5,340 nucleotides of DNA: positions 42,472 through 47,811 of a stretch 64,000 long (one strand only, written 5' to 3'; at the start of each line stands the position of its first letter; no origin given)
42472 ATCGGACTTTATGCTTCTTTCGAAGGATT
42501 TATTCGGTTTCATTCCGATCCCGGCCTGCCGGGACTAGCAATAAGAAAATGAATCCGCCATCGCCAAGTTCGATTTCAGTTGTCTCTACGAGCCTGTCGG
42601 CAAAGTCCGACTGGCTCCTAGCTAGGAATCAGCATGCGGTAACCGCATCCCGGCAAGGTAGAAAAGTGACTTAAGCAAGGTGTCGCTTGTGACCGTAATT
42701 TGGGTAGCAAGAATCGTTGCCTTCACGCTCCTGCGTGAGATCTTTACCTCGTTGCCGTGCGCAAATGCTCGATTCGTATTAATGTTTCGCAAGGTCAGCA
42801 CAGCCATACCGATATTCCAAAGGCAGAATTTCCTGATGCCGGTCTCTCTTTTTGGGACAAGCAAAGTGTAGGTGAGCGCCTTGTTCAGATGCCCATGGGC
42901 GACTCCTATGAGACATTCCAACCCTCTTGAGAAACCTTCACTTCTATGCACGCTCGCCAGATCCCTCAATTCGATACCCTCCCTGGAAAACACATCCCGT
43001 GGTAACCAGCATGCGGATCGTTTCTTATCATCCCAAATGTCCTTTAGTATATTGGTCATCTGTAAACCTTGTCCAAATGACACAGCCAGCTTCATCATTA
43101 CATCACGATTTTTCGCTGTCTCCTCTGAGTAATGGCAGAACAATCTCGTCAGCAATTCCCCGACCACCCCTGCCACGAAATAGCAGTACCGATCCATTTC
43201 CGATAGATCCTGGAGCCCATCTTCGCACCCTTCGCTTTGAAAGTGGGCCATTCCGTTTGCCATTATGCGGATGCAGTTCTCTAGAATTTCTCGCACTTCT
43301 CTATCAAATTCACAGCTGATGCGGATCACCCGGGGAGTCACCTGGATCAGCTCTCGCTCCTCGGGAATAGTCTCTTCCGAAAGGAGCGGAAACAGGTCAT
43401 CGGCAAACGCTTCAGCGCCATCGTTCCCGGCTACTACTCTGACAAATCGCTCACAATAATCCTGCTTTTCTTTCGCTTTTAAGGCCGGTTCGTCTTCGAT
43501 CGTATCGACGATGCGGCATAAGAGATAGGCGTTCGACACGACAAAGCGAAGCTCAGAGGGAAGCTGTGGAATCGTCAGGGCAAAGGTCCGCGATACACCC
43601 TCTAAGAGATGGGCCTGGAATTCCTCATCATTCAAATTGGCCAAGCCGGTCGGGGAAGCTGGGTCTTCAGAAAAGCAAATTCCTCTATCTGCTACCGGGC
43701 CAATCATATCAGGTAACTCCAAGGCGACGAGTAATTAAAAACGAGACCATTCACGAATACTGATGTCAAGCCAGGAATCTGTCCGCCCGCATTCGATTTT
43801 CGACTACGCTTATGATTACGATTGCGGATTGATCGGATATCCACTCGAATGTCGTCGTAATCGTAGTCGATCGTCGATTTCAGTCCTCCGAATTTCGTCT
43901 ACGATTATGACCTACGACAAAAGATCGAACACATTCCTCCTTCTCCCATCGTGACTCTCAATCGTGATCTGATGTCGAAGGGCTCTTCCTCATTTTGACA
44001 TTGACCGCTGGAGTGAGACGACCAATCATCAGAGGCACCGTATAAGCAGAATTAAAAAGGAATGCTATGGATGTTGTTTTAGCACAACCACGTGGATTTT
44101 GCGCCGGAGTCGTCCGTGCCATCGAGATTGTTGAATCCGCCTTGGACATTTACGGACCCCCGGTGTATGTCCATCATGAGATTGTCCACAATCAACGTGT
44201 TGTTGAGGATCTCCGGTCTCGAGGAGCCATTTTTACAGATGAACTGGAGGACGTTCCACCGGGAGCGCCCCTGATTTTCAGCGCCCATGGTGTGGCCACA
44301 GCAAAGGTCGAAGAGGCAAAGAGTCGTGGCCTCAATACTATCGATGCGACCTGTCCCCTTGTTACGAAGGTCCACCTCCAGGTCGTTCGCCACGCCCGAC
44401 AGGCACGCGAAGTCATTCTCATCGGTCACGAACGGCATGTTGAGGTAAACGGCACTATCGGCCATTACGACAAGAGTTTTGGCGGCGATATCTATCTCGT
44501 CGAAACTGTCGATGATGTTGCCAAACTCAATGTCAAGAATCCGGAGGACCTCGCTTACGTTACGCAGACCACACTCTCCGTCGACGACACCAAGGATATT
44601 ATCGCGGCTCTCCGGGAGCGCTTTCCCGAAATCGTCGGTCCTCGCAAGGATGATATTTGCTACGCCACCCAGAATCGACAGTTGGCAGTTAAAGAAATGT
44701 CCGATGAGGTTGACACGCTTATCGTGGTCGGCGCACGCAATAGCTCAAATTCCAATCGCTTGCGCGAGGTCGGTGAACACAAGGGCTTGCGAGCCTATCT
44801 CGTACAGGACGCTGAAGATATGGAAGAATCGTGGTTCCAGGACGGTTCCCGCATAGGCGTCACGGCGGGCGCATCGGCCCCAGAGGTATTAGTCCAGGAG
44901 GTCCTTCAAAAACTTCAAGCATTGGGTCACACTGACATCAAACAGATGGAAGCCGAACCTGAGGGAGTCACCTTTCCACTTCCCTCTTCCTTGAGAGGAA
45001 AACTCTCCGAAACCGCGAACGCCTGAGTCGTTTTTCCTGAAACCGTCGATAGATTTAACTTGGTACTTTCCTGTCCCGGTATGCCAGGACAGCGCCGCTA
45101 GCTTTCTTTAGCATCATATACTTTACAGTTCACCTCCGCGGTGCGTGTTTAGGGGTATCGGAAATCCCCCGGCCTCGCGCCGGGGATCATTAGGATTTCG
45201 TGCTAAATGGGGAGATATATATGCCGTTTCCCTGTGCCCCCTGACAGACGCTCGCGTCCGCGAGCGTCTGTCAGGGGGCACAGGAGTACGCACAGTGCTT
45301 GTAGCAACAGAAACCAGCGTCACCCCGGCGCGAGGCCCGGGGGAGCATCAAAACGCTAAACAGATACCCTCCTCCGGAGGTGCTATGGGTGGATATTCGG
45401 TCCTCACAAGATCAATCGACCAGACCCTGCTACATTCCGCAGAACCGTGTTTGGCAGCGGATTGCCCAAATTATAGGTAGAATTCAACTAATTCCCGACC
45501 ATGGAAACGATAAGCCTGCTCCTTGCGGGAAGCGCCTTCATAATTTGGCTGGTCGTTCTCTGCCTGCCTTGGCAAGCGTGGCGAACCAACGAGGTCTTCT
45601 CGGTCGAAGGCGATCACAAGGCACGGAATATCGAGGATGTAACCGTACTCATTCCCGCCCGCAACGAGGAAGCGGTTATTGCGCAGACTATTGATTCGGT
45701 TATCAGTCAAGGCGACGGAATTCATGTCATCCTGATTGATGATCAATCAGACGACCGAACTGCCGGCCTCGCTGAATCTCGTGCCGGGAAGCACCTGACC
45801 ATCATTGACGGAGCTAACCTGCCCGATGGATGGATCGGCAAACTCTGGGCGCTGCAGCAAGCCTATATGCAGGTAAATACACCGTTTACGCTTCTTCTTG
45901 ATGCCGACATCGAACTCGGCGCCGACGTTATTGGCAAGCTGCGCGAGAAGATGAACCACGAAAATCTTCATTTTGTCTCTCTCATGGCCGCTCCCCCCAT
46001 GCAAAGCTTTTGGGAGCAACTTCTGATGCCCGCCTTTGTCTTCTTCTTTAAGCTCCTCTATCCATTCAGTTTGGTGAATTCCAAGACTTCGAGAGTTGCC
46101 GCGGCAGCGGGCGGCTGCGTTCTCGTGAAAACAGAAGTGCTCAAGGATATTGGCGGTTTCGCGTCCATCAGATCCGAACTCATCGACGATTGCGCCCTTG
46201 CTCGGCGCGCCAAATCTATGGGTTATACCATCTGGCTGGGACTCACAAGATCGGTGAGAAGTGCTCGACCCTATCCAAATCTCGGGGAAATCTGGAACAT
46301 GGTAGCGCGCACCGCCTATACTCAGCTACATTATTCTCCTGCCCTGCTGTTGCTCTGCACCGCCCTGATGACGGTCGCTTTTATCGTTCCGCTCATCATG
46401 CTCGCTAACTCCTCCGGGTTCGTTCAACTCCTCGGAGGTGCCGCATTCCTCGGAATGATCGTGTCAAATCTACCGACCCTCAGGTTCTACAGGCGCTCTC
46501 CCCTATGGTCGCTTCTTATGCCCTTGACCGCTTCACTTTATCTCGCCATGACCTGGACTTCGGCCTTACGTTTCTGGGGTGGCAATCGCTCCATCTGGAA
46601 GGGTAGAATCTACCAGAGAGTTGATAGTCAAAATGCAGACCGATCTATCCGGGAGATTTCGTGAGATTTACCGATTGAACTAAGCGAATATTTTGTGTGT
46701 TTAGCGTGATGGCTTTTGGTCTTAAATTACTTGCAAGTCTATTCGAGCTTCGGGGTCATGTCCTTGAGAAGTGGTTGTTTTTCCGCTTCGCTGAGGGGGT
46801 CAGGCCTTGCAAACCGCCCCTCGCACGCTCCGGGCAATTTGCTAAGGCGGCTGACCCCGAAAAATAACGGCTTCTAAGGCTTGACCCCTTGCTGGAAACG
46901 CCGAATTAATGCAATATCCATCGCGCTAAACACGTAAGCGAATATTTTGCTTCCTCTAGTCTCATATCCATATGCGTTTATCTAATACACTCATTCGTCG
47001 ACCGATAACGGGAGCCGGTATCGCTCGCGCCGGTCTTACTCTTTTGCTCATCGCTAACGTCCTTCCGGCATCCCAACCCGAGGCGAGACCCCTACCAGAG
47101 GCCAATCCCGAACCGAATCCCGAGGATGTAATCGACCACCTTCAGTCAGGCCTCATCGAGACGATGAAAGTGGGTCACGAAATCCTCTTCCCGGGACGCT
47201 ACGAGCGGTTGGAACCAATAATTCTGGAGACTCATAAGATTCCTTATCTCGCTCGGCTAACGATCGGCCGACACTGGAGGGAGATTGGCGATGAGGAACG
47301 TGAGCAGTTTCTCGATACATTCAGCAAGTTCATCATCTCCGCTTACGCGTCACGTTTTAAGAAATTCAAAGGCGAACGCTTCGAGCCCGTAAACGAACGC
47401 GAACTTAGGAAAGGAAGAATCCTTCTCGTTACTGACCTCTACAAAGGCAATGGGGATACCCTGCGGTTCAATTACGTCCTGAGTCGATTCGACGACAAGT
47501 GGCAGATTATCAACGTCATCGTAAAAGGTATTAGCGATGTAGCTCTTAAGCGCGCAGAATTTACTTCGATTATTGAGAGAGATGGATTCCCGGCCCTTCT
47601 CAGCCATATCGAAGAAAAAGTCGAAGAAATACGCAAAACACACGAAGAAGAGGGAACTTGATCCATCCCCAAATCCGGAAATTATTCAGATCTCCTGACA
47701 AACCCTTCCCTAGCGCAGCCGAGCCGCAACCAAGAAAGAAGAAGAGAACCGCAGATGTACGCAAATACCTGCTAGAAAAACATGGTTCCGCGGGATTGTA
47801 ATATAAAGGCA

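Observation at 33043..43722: Hopanoid operon runs straight into inositol-phosphate synthesis and activation genes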

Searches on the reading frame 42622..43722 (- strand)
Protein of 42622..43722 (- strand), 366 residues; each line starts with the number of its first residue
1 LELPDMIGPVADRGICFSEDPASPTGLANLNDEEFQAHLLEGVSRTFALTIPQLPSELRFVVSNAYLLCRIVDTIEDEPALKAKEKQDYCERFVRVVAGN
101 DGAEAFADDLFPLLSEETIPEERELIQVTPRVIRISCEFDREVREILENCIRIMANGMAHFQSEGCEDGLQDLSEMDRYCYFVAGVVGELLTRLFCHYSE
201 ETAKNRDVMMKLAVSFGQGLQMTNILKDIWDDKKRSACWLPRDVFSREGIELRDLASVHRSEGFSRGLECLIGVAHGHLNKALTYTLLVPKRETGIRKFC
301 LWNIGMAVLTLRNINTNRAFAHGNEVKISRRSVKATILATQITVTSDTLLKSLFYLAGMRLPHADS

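Call 3: search_protein_families(library=pfam, proteins=[window:42622-43722:-])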
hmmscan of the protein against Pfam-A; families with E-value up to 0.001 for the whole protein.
window:42622-43722:- (366 aa): 1 family
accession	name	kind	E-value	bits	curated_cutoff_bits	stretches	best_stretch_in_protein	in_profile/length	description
PF00494.24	SQS_PSY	-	3.5e-54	184.7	26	1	41-331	2-262/263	Squalene/phytoene synthase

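Call 4: search_protein_families(library=ncbifam, proteins=[window:42622-43722:-])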
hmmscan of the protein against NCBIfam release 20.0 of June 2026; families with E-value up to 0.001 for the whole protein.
window:42622-43722:- (366 aa): 6 families
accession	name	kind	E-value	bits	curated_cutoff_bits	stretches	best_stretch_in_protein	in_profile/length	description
TIGR01559.1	squal_synth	equivalog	4.2e-39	134.6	286.75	1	38-343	8-297/337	squalene synthase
TIGR03465.1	HpnD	equivalog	9e-23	80.7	278.6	1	167-340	101-264/267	presqualene diphosphate synthase HpnD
TIGR03464.1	HpnC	equivalog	2.5e-14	53.5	250.45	1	171-310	106-237/267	squalene synthase HpnC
NF042419.1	Phyto_syn_CrtB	equivalog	5.8e-13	49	480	1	168-282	120-227/306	15-cis-phytoene synthase CrtB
NF045686.1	PhytoSynCyanob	equivalog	2.7e-09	36.5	550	1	171-246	131-212/310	15-cis-phytoene synthase CrtB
NF045921.1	PhytnSynCrtBRhod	equivalog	1.9e-08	34.1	500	1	166-256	110-193/307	15-cis-phytoene synthase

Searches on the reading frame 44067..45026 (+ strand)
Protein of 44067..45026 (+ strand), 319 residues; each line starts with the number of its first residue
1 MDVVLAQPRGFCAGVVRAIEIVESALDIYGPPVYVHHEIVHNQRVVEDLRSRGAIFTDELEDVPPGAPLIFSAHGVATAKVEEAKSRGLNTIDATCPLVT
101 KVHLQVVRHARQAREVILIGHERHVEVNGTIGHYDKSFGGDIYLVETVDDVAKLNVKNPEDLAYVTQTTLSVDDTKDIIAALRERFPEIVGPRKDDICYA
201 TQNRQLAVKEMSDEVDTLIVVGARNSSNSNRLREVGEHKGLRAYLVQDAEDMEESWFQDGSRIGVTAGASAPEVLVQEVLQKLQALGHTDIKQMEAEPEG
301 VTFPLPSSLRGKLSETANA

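Call 9: search_protein_families(library=pfam, proteins=[window:44067-45026:+])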
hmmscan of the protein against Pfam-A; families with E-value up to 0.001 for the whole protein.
window:44067-45026:+ (319 aa): 1 family
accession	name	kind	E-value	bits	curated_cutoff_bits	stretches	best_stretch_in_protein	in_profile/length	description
PF02401.23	LYTB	-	5.7e-94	314.8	24.5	1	3-284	1-267/267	LytB protein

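Call 85: search_protein_families(library=ncbifam, proteins=[window:44067-45026:+], max_evalue=0.00001)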
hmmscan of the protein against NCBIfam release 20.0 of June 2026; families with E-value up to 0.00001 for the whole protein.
window:44067-45026:+ (319 aa): 8 families
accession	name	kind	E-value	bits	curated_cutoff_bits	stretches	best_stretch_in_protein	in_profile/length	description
NF002188.0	PRK01045.1-2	equivalog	1e-144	481.4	420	1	1-313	1-311/315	4-hydroxy-3-methylbut-2-enyl diphosphate reductase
NF002190.0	PRK01045.1-4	subfamily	1.8e-133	444.4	389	1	2-311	8-317/321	4-hydroxy-3-methylbut-2-enyl diphosphate reductase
NF002189.0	PRK01045.1-3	equivalog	1.2e-121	405.6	444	1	3-313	16-323/326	4-hydroxy-3-methylbut-2-enyl diphosphate reductase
TIGR00216.1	ispH_lytB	equivalog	5.9e-97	324.2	187.85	1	3-285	2-281/282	4-hydroxy-3-methylbut-2-enyl diphosphate reductase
NF002187.0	PRK01045.1-1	equivalog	2.8e-72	243.2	276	1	1-286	1-278/282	4-hydroxy-3-methylbut-2-enyl diphosphate reductase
NF000907.0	PRK00087.1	equivalog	2.6e-69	234.1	624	1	1-296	1-288/671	bifunctional 4-hydroxy-3-methylbut-2-enyl diphosphate reductase/30S ribosomal protein S1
NF009024.0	PRK12360.1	equivalog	3.1e-60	203.9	387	1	1-285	1-280/281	4-hydroxy-3-methylbut-2-enyl diphosphate reductase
NF009911.0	PRK13371.1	equivalog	1.2e-36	126.6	440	2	2-134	56-195/405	4-hydroxy-3-methylbut-2-enyl diphosphate reductase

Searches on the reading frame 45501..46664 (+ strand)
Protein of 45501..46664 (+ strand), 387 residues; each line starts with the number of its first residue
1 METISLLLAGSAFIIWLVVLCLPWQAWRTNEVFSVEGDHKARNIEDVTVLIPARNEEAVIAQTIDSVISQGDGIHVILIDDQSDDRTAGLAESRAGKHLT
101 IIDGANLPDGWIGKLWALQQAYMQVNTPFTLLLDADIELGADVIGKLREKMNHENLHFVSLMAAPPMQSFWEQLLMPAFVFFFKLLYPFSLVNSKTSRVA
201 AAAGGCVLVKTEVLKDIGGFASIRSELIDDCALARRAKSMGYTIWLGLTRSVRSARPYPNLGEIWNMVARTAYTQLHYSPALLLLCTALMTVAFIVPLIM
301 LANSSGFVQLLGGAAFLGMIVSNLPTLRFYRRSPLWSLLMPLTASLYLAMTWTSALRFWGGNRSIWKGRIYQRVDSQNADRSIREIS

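Call 9: search_protein_families(library=pfam, proteins=[window:45501-46664:+])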
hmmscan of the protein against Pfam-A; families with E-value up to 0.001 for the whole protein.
window:45501-46664:+ (387 aa): 4 families
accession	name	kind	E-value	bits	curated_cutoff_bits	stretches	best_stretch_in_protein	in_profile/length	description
PF00535.33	Glycos_transf_2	-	4.1e-19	69.6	23.3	1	48-217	1-167/168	Glycosyl transferase family 2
PF13506.12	Glyco_transf_21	-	1.2e-16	61.1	21.7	1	113-265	17-166/174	Glycosyl transferase family 21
PF13641.12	Glyco_tranf_2_3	-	3.5e-16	60.4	27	1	46-263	2-219/230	Glycosyltransferase like family 2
PF13632.12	Glyco_trans_2_3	-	2.9e-08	34.2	27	1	131-338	3-187/198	Glycosyl transferase family group 2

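Call 27: search_protein_families(library=ncbifam, proteins=[window:45501-46664:+], max_evalue=0.00001)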
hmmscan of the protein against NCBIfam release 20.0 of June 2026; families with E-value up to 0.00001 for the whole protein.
window:45501-46664:+ (387 aa): 10 families
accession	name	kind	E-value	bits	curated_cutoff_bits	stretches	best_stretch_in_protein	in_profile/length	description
TIGR03469.1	HpnB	hypoth_equivalog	3e-117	391.9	379.25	1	9-372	5-385/386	hopene-associated glycosyltransferase HpnB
NF045692.1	OglycostaseCruG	equivalog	6.5e-29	101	600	1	39-309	35-310/386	2'-O-glycosyltransferase CruG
TIGR03472.1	HpnI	equivalog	6.3e-15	54.9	310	1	31-371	32-362/373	bacteriohopanetetrol glucosamine biosynthesis glycosyltransferase HpnI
NF053846.1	glyco_with_XrtP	equivalog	2.1e-12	46.5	520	1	7-127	10-124/440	XrtP-associated glycosyltransferase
TIGR04283.1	glyco_like_mftF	equivalog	2.1e-09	37.3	182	1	48-272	2-203/221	TIGR04283 family arsenosugar biosynthesis glycosyltransferase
TIGR04182.1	glyco_TIGR04182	equivalog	4.2e-09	36.2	325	1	46-142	1-88/293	S-layer glycoprotein N-glycosyltransferase AglJ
TIGR03937.1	PgaC_IcaA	equivalog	6.1e-09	35.3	422.3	1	14-153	14-152/407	poly-beta-1,6-N-acetyl-D-glucosamine synthase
NF010496.0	PRK13915.1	equivalog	8.3e-08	31.7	262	1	32-138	18-128/307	glucosyl-3-phosphoglycerate synthase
TIGR03965.1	mycofact_glyco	equivalog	1.5e-06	27.4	280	0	42-102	72-134/467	mycofactocin biosynthesis glycosyltransferase MftF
TIGR04242.1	nodulat_NodC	equivalog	7.4e-06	25.2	550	0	36-156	39-161/395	chitooligosaccharide synthase NodC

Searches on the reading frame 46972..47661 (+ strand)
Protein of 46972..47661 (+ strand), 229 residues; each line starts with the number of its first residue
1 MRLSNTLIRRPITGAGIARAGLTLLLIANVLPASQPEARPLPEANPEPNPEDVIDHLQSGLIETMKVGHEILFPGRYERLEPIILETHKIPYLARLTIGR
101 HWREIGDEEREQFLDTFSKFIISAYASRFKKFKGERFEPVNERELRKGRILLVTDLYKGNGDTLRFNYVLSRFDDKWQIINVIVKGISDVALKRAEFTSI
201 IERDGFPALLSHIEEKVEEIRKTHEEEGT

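Call 9: search_protein_families(library=pfam, proteins=[window:46972-47661:+])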
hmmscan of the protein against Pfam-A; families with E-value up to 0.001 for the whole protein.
window:46972-47661:+ (229 aa): 1 family
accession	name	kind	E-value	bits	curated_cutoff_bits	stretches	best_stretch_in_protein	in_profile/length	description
PF05494.18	MlaC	-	2.5e-34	118.9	26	1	61-214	7-165/166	MlaC protein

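Call 54: search_protein_families(library=ncbifam, proteins=[window:46972-47661:+], max_evalue=1e-8)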
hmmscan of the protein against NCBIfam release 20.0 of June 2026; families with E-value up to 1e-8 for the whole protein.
window:46972-47661:+ (229 aa): 2 families
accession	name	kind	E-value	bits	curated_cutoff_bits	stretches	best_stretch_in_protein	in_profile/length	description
TIGR03481.1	HpnM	hypoth_equivalog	8.5e-55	185.2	160.1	1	29-221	7-199/200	hopanoid biosynthesis associated membrane protein HpnM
NF011697.0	PRK15117.1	equivalog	2.4e-09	37.3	195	1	88-215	68-199/211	phospholipid-binding protein MlaC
